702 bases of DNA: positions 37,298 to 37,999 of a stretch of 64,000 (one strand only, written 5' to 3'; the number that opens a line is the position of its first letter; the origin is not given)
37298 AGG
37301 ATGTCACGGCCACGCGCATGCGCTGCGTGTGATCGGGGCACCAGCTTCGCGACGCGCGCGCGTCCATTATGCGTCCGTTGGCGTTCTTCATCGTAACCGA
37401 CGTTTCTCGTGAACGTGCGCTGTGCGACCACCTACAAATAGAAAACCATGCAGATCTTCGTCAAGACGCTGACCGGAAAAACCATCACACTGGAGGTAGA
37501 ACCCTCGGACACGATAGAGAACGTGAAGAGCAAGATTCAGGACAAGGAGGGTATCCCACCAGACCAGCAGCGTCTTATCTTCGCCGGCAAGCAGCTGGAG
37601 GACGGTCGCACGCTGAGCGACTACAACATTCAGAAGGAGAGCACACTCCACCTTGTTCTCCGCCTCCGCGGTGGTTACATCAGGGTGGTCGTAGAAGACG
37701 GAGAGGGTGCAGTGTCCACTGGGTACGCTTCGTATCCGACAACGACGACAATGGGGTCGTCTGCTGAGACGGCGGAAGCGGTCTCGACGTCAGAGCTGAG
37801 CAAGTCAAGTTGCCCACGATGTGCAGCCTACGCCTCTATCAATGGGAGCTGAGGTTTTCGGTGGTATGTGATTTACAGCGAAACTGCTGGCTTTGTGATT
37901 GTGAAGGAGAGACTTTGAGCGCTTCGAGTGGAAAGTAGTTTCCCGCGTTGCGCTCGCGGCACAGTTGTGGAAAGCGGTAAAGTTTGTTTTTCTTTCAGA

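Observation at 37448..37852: Ubiquitin fused to a 58-aa non-ribosomal, low-complexity C-terminal tail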

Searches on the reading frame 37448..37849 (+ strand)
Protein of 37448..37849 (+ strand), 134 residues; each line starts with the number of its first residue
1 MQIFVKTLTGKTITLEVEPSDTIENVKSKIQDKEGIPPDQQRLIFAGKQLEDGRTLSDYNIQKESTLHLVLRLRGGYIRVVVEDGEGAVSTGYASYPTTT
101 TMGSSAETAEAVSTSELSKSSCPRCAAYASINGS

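Call 4: list_cluster_members(proteins=[window:37448-37849:+, window:34727-35923:-, window:38158-39141:-])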
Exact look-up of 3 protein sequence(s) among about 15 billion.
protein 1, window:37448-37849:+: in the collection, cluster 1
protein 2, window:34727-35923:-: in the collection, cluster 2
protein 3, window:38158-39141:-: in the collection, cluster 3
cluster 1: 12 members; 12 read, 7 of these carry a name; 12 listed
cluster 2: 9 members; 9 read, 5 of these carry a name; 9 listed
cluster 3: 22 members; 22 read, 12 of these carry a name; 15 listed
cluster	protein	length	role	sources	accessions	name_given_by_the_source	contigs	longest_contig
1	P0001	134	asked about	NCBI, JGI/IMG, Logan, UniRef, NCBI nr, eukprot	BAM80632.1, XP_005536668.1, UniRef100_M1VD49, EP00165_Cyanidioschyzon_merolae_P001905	ubiquitin with short C-terminal extension [Cyanidioschyzon merolae strain 10D] | large subunit ribosomal protein L40e | Ubiquitin with short C-terminal extension n=1 Tax=Cyanidioschyzon merolae (strain ...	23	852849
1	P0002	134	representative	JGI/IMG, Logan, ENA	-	-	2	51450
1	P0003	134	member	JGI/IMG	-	large subunit ribosomal protein L40e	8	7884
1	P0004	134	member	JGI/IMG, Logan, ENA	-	large subunit ribosomal protein L40e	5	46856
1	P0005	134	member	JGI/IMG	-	large subunit ribosomal protein L40e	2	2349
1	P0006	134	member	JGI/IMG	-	large subunit ribosomal protein L40e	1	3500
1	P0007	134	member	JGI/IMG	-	large subunit ribosomal protein L40e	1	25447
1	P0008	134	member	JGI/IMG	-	large subunit ribosomal protein L40e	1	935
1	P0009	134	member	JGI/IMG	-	-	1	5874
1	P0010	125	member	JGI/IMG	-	-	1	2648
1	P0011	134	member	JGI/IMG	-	-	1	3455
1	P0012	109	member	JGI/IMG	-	-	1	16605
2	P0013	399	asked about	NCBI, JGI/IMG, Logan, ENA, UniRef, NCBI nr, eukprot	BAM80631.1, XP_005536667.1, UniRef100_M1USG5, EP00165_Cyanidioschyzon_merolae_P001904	26S proteasome ATP-dependent regulatory subunit [Cyanidioschyzon merolae strain 10D] | 26S proteasome regulatory subunit T4 | 26S proteasome ATP-dependent regulatory subunit n=1 Tax=Cyanidioschyzon merolae (strain ...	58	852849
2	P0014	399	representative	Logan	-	-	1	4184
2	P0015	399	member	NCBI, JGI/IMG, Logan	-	26S proteasome regulatory subunit T4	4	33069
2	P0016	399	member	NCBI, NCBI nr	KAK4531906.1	hypothetical protein CCYA_CCYA10G2763 [Cyanidiococcus yangmingshanensis]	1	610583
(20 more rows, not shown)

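Call 7: search_protein_families(library=pfam, proteins=[window:37448-37849:+], max_evalue=10)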
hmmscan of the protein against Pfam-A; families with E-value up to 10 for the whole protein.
window:37448-37849:+ (134 aa): 12 families
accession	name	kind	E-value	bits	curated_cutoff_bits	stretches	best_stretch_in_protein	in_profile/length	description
PF00240.29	ubiquitin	-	7.7e-33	112.5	25.4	1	3-74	1-72/72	Ubiquitin family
PF11976.14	Rad60-SLD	-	4.4e-18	65.3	23.8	1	1-71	1-72/72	Ubiquitin-2 like Rad60 SUMO-like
PF14560.12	Ubiquitin_2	-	1.7e-05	25.6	23.1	1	11-69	14-79/86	Ubiquitin-like domain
PF10790.15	DUF2604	-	0.0074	17.1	25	1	8-71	12-79/85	Protein of Unknown function (DUF2604)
PF13881.12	Rad60-SLD_2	-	0.0077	16.8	23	1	9-72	11-88/111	Ubiquitin-2 like Rad60 SUMO-like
PF18396.7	TBK1_ULD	-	0.017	15.4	31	1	17-50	19-52/88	TANK binding kinase 1 ubiquitin-like domain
PF18036.7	Ubiquitin_4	-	0.022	15.3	22.8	1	1-32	1-32/89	Ubiquitin-like domain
PF18037.7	Ubiquitin_5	-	0.023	15.4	23.2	1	15-72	36-92/98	Ubiquitin-like domain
PF21403.4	OTU1_UBXL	-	0.055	14.5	22.7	1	10-39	9-38/49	OTU1, UBXL domain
PF20170.4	Plexin_RBD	-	0.087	13.3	27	1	9-32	27-50/113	Plexin cytoplasmic RhoGTPase-binding domain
PF10302.15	Dsc3_N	-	0.099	13.6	25.4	1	14-63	15-68/102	DSC E3 ubiquitin ligase complex subunit 3, ubiquitin-like domain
PF23326.1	UBL_UBAC1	-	0.12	12.7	27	1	9-72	20-99/109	UBAC1 UBL-like domain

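Call 9: find_encoding_contigs(protein=P0016, flank=8000, max_places=3)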
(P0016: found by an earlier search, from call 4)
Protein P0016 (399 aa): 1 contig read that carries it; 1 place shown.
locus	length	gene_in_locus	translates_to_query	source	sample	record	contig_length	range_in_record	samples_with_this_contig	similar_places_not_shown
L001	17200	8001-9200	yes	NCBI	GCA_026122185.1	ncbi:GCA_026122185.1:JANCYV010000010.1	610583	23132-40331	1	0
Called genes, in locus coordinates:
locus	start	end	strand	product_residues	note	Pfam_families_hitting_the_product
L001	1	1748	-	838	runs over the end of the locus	-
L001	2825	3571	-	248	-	-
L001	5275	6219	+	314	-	PF01351:RNase_HII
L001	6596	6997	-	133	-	PF00240:ubiquitin, PF11976:Rad60-SLD, PF14560:Ubiquitin_2 (faint)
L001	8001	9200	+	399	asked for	PF16450:Prot_ATP_ID_OB_C, PF13191:AAA_16 (faint), PF05496:RuvB_N (weak), PF07728:AAA_5 (weak), PF00004:AAA, PF17862:AAA_lid_3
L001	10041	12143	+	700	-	PF01637:ATPase_2 (faint), PF13173:AAA_14 (faint), PF13401:AAA_22 (faint), PF24883:NPHP3_N (faint), PF00004:AAA, PF05729:NACHT (faint), PF13191:AAA_16, PF00004:AAA, +2 more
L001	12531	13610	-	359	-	PF07719:TPR_2 (faint), PF13432:TPR_16 (faint)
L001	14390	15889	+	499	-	PF00487:FA_desaturase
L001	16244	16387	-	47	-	-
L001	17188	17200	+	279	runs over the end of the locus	PF00227:Proteasome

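Call 10: find_encoding_contigs(protein=P0002, flank=3000, max_places=3)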
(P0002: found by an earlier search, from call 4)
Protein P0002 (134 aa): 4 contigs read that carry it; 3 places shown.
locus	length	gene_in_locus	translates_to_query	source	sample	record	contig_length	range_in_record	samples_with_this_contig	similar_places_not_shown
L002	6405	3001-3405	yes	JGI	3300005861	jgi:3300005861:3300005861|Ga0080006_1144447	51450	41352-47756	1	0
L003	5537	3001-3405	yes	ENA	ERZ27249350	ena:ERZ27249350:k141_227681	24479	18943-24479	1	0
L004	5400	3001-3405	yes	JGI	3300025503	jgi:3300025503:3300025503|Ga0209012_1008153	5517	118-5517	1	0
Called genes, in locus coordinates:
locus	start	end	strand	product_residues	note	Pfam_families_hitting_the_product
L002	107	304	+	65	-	-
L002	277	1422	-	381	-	PF16450:Prot_ATP_ID_OB_C, PF05496:RuvB_N (faint), PF13191:AAA_16 (faint), PF00004:AAA, PF07728:AAA_5 (weak), PF17862:AAA_lid_3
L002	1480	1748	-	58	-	-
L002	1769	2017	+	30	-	-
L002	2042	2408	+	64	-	-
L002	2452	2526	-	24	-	-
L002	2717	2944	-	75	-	-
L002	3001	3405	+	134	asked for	PF00240:ubiquitin, PF11976:Rad60-SLD, PF14560:Ubiquitin_2 (faint)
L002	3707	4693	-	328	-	PF01351:RNase_HII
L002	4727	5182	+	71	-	-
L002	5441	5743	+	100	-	-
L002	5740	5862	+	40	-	-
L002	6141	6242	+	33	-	-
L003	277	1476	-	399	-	PF16450:Prot_ATP_ID_OB_C, PF13191:AAA_16 (faint), PF05496:RuvB_N (faint), PF07728:AAA_5 (weak), PF00004:AAA, PF17862:AAA_lid_3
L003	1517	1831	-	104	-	-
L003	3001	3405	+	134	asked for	PF00240:ubiquitin, PF11976:Rad60-SLD, PF14560:Ubiquitin_2 (faint)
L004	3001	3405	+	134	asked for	PF00240:ubiquitin, PF11976:Rad60-SLD, PF14560:Ubiquitin_2 (faint)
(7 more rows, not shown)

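Call 25: find_encoding_contigs(protein=P0007, flank=3000, max_places=2)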
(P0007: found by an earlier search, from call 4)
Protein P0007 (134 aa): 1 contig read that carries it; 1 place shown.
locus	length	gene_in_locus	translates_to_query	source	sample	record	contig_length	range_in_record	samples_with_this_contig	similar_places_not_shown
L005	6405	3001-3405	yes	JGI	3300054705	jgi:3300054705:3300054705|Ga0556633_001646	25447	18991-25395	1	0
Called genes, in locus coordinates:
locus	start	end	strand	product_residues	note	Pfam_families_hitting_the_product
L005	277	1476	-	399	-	PF16450:Prot_ATP_ID_OB_C, PF13191:AAA_16 (faint), PF05496:RuvB_N (faint), PF07728:AAA_5 (weak), PF00004:AAA, PF17862:AAA_lid_3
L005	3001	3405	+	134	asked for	PF00240:ubiquitin, PF11976:Rad60-SLD, PF14560:Ubiquitin_2 (faint)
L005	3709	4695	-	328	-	PF01351:RNase_HII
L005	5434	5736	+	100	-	-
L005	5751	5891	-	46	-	-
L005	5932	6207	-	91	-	-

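Call 26: find_encoding_contigs(protein=P0003, flank=3000, max_places=2)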
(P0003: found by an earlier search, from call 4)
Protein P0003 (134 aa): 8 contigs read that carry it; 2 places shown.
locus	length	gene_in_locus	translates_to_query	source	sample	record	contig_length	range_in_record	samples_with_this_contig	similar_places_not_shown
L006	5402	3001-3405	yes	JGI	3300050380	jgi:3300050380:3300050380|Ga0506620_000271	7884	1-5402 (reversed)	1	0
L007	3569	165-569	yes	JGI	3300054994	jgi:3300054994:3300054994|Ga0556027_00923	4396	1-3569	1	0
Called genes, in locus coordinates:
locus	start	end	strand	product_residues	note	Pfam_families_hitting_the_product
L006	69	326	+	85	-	-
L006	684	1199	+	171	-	-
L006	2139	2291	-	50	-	-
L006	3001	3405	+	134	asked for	PF00240:ubiquitin, PF11976:Rad60-SLD, PF14560:Ubiquitin_2 (faint)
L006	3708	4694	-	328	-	PF01351:RNase_HII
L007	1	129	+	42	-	?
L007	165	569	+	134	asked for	PF00240:ubiquitin, PF11976:Rad60-SLD, PF14560:Ubiquitin_2 (faint)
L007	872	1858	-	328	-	PF01351:RNase_HII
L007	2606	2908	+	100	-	-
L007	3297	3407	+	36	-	-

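Call 27: find_encoding_contigs(protein=P0011, flank=3000, max_places=1)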
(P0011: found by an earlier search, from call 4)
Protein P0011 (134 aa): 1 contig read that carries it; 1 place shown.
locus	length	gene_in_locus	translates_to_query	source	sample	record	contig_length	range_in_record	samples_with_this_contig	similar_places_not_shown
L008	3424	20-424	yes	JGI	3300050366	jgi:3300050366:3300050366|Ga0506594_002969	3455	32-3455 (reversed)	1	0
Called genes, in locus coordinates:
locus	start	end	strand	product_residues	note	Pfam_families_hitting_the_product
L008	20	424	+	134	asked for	PF00240:ubiquitin, PF11976:Rad60-SLD, PF14560:Ubiquitin_2 (faint)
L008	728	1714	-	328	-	PF01351:RNase_HII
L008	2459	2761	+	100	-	-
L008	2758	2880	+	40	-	-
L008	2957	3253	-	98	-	-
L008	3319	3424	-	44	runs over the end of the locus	?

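Call 28: find_encoding_contigs(protein=P0005, flank=3000, max_places=1)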
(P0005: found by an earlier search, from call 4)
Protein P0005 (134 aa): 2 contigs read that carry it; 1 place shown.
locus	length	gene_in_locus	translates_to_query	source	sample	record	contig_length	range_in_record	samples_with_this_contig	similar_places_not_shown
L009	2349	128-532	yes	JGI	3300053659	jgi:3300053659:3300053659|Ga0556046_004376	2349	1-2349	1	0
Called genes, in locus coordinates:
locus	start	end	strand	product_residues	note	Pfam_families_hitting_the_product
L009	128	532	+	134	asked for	PF00240:ubiquitin, PF11976:Rad60-SLD, PF14560:Ubiquitin_2 (faint)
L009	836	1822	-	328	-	PF01351:RNase_HII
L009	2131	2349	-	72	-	?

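Call 33: list_cluster_members(proteins=[L001:6599-6997:-])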
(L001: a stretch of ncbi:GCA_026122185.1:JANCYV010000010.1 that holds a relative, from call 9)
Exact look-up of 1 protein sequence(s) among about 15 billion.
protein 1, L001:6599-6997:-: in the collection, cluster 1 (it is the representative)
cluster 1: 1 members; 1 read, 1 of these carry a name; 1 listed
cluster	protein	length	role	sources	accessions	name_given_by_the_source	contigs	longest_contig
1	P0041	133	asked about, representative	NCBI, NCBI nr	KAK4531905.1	hypothetical protein CCYA_CCYA10G2762 [Cyanidiococcus yangmingshanensis]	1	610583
